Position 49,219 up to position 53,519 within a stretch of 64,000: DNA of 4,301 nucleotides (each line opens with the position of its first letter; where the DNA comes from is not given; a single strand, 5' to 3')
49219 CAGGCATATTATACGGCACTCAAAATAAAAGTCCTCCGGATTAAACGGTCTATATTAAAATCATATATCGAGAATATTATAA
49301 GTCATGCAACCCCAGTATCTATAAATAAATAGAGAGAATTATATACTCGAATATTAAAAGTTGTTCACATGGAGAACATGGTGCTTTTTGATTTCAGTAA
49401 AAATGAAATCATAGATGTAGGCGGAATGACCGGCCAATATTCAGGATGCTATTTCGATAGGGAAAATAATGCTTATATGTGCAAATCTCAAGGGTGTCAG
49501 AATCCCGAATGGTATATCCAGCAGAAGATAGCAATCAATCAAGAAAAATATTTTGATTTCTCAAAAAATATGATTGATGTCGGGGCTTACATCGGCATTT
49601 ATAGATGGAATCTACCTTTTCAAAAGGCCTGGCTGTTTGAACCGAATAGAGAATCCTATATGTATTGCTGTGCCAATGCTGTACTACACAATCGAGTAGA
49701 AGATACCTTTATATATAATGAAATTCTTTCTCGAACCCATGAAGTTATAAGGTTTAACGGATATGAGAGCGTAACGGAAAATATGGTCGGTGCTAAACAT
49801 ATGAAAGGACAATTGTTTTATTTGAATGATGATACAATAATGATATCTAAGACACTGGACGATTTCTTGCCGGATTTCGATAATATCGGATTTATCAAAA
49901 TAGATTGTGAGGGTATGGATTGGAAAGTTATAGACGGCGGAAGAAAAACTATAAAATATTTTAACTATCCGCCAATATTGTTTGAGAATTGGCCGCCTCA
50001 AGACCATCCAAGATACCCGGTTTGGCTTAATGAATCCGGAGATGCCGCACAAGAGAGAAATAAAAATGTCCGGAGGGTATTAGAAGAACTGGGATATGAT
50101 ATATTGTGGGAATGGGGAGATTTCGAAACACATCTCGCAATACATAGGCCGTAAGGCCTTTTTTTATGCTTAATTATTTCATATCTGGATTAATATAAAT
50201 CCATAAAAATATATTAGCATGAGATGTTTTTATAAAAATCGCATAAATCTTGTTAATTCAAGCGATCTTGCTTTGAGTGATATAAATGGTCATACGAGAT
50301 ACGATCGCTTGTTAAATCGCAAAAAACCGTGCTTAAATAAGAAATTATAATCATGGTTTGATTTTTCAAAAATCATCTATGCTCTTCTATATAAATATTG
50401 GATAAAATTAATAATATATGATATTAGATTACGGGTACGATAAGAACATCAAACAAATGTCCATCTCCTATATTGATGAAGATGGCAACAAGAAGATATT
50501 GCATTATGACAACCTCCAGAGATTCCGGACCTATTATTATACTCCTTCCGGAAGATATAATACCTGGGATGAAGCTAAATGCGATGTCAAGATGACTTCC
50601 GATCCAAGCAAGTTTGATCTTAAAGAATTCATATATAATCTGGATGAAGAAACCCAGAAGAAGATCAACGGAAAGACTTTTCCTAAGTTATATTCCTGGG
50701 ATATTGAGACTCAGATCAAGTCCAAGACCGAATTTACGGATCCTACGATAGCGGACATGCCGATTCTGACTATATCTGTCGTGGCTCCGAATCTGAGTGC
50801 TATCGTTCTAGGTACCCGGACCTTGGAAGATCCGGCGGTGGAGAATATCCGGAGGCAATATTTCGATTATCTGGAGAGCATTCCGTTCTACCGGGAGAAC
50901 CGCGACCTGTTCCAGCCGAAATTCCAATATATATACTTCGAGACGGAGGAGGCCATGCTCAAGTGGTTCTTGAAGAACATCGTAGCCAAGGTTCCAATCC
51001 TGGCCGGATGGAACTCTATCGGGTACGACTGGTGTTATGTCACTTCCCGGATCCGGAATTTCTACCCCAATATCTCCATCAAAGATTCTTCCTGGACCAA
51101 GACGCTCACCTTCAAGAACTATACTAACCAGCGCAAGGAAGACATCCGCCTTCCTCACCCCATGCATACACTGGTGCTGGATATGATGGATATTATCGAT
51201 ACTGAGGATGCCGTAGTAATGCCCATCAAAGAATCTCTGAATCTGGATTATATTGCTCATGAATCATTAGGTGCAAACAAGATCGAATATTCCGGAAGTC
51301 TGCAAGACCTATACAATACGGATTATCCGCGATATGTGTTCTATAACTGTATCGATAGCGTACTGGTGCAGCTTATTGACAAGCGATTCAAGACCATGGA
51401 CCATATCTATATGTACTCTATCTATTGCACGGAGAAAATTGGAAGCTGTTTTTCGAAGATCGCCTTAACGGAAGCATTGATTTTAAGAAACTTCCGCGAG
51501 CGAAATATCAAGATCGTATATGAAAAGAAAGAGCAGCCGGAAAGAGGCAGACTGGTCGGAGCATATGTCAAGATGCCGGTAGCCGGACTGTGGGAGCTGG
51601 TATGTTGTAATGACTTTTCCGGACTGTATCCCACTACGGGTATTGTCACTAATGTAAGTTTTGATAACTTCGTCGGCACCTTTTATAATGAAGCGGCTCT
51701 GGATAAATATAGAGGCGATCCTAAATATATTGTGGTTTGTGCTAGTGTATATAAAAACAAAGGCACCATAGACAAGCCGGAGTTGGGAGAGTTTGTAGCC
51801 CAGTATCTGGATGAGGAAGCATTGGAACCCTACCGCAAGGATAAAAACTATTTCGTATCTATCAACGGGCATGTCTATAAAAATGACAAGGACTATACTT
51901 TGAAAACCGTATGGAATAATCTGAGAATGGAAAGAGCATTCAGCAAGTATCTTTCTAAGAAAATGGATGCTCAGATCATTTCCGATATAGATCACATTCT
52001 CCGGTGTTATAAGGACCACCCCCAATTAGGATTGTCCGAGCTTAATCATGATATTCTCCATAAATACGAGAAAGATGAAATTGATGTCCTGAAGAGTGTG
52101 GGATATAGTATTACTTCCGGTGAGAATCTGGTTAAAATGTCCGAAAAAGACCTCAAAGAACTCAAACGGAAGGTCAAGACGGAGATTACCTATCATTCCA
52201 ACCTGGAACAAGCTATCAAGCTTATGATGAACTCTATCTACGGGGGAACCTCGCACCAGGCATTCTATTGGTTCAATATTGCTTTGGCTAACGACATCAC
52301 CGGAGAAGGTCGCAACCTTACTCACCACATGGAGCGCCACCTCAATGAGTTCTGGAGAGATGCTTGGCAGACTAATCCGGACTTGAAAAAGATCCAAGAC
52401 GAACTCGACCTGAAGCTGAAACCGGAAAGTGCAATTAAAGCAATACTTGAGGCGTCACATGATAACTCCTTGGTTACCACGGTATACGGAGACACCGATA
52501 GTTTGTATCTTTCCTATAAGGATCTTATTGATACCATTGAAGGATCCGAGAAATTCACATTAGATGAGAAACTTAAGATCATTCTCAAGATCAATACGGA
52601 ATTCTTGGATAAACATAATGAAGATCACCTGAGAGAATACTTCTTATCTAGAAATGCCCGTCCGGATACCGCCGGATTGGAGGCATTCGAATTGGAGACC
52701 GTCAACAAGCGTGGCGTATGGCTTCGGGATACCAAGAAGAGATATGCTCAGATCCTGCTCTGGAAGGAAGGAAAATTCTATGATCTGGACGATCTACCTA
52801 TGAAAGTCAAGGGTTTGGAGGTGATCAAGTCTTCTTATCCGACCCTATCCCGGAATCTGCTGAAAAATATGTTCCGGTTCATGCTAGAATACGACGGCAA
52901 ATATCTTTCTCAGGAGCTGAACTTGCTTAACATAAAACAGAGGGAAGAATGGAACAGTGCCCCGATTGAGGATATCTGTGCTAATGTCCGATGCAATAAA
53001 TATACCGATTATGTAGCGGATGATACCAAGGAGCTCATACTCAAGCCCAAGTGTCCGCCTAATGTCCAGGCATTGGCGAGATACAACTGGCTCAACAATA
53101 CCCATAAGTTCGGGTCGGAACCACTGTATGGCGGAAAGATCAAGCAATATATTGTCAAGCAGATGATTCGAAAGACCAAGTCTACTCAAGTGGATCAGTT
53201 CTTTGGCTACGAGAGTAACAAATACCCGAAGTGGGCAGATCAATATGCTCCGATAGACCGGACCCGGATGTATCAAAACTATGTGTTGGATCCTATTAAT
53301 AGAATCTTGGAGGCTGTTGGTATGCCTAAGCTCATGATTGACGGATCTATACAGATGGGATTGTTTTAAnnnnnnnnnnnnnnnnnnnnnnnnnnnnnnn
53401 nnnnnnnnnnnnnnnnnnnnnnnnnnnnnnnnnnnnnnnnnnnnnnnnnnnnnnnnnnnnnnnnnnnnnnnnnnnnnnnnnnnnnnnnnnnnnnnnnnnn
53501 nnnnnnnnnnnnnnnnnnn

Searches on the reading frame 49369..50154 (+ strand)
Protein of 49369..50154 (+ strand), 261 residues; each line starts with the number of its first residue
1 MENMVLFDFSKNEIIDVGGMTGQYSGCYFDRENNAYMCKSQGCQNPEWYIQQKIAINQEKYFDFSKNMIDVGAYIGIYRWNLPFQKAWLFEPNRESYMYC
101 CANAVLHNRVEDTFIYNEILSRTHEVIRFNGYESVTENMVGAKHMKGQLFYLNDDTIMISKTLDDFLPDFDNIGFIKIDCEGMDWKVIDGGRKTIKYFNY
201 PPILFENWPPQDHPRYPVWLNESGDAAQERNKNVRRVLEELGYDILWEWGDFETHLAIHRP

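Call 33: search_protein_families(library=phrogs, proteins=[window:49369-50154:+], max_evalue=0.001)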
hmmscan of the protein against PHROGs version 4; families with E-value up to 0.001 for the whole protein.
window:49369-50154:+ (261 aa): 1 family
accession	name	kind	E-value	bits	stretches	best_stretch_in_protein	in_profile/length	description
phrog_8156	-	other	4.1e-15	56.7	1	62-224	48-208/244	methyltransferase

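Call 56: search_protein_families(library=pfam, proteins=[window:49369-50154:+], max_evalue=0.01)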
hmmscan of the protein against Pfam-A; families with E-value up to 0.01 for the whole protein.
window:49369-50154:+ (261 aa): 1 family
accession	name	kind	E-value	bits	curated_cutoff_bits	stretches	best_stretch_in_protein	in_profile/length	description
PF05050.19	Methyltransf_21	-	2.3e-10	41.3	22.7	1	70-244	1-172/173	Methyltransferase FkbM domain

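Call 78: find_encoding_contigs(protein=window:49369-50154:+, flank=1500, max_places=10)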
Protein window:49369-50154:+ (261 aa): 4 contigs read that carry it; 3 places shown.
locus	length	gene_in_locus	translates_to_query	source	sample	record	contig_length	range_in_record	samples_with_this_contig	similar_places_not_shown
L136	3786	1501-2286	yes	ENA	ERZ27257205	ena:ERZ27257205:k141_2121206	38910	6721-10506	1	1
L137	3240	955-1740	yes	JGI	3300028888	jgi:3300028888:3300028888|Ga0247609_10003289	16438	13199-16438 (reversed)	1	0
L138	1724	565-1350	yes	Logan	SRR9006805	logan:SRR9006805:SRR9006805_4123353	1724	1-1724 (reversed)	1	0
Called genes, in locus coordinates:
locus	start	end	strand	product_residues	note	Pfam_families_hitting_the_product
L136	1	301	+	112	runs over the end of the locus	-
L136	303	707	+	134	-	-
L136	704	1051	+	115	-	-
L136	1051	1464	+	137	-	-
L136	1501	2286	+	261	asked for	PF05050:Methyltransf_21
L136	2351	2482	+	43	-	-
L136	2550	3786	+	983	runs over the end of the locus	PF03104:DNA_pol_B_exo1, PF00136:DNA_pol_B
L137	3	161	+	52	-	?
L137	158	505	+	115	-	-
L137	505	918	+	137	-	-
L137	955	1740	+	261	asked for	PF05050:Methyltransf_21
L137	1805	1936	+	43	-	-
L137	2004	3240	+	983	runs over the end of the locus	PF03104:DNA_pol_B_exo1, PF00136:DNA_pol_B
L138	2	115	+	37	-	?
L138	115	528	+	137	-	-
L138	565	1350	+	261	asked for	PF05050:Methyltransf_21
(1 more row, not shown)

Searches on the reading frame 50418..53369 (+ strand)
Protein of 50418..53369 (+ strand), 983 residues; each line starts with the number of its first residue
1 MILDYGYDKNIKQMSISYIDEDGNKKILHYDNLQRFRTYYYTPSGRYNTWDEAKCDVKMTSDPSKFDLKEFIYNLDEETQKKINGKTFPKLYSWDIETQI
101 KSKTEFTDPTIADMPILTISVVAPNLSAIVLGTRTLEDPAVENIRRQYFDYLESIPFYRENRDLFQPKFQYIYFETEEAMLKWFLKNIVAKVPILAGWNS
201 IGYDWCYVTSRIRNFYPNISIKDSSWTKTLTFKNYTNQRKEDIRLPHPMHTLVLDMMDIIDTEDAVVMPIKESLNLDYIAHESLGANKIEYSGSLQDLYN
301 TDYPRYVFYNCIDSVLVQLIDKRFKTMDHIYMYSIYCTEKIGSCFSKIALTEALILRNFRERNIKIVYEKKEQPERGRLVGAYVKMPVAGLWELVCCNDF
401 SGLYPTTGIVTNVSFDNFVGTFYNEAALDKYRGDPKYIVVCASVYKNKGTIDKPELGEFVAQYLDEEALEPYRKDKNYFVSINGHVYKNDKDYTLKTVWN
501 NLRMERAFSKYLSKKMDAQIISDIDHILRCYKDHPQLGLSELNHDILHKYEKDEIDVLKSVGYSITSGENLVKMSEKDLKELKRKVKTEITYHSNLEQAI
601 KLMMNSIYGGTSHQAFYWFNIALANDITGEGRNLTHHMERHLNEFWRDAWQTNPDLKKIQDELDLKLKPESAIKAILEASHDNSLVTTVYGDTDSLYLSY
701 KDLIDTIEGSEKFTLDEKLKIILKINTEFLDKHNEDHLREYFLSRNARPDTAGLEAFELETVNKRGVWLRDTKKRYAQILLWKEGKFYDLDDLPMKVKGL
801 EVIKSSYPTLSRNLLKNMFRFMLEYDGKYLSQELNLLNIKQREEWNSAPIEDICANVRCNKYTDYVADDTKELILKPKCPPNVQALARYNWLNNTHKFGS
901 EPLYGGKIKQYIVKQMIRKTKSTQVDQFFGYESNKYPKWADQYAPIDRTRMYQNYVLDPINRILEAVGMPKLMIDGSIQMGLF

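Call 8: search_protein_families(library=pfam, proteins=[window:50418-53369:+])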
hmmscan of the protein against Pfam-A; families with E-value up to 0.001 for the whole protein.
window:50418-53369:+ (983 aa): 2 families
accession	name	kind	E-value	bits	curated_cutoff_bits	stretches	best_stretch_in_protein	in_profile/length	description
PF00136.26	DNA_pol_B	-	4.1e-18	65.9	23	1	577-701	136-237/453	DNA polymerase family B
PF03104.25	DNA_pol_B_exo1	-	9.9e-13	48.5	23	1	82-261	61-229/242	DNA polymerase family B, exonuclease domain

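Call 21: search_dna_similar(query=window:50418-53369:+, collection=phages, mode=protein, max_rows=15)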
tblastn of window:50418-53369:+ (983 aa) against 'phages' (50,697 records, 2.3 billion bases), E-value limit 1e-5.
Records with a match: 2430; places in all: 2446; records where one place covers at least 80% of the query: 229.
Best place of each record, by identity: <60% 2430.
By first word of the organism name: Escherichia 663; Synechococcus 377; Klebsiella 288; Salmonella 180; Vibrio 128; Aeromonas 89; Shigella 83; Acinetobacter 70; Cyanophage 61; Enterobacter 56; and 60 more.
By host as written in the record: - 445; Escherichia coli 274; Synechococcus 107; Klebsiella pneumoniae 96; Synechococcus sp. 38; Escherichia coli O157:H7 38; Aeromonas salmonicida 37; Salmonella enterica 30; and 531 more.
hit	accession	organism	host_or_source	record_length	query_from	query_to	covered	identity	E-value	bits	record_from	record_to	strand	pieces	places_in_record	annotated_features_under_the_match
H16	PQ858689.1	Flavobacterium phage MaF61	Flavobacterium sp. B330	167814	6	969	98%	25.0%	1e-51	205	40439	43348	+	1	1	putative DNA polymerase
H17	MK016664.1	Synechococcus phage S-B68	Synechococcus sp. WH 7803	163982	66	968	92%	23.6%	2e-27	126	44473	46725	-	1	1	DNA polymerase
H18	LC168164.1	Tenacibaculum phage pT24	Tenacibaculum sp.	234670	44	977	88%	24.2%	2e-25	202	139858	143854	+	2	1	DNA polymerase (x2) | hypothetical protein (x2)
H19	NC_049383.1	Tenacibaculum phage pT24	Tenacibaculum sp.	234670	44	977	88%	24.2%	2e-25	202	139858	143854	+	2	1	DNA polymerase (x2) | hypothetical protein (x2)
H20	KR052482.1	Sinorhizobium phage phiN3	Sinorhizobium meliloti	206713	93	968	89%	23.4%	1e-26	124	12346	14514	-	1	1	DNA primase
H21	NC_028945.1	Sinorhizobium phage phiN3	Sinorhizobium meliloti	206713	93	968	89%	23.4%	1e-26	124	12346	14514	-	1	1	DNA polymerase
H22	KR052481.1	Sinorhizobium phage phiM19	Sinorhizobium meliloti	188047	93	968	89%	23.4%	2e-26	124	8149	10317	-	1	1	DNA polymerase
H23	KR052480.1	Sinorhizobium phage phiM7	Sinorhizobium meliloti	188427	93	968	89%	23.4%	2e-26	124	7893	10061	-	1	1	DNA polymerase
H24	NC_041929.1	Sinorhizobium phage phiM7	Sinorhizobium meliloti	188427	93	968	89%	23.4%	2e-26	124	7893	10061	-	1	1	DNA polymerase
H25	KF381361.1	Sinorhizobium phage phiM12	Sinorhizobium meliloti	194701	93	968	89%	23.4%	2e-26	124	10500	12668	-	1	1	DNA polymerase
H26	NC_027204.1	Sinorhizobium phage phiM12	Sinorhizobium meliloti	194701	93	968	89%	23.4%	2e-26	124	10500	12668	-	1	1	DNA polymerase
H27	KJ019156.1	Synechococcus phage ACG-2014e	-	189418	19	968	82%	24.7%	3e-18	168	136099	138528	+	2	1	DNA polymerase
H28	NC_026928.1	Synechococcus phage ACG-2014e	-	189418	19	968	82%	24.7%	3e-18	168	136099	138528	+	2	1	DNA polymerase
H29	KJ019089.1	Synechococcus phage ACG-2014j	-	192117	19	968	82%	24.7%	3e-18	168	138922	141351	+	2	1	DNA polymerase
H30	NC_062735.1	Synechococcus phage ACG-2014j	-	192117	19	968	82%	24.7%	3e-18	168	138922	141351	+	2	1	DNA polymerase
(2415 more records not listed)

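Call 27: find_related_loci(query=window:50418-53369:+, collection=viral_contigs, flank=4000)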
Query window:50418-53369:+ (983 aa) in viral_contigs; peptide patterns used: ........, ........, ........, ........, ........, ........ (x = any residue, [..] = any of these).
6 stretches matched a pattern; 6 encode a relative of the query (tblastn E <= 1e-3); 4 distinct loci.
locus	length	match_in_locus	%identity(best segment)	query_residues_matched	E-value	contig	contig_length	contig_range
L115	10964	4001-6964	69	1-983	0e+0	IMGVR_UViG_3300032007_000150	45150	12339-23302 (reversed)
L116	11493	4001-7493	68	1-983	0e+0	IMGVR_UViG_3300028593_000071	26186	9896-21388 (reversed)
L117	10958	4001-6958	68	1-983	0e+0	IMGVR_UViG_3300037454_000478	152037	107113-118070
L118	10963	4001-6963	72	1-983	0e+0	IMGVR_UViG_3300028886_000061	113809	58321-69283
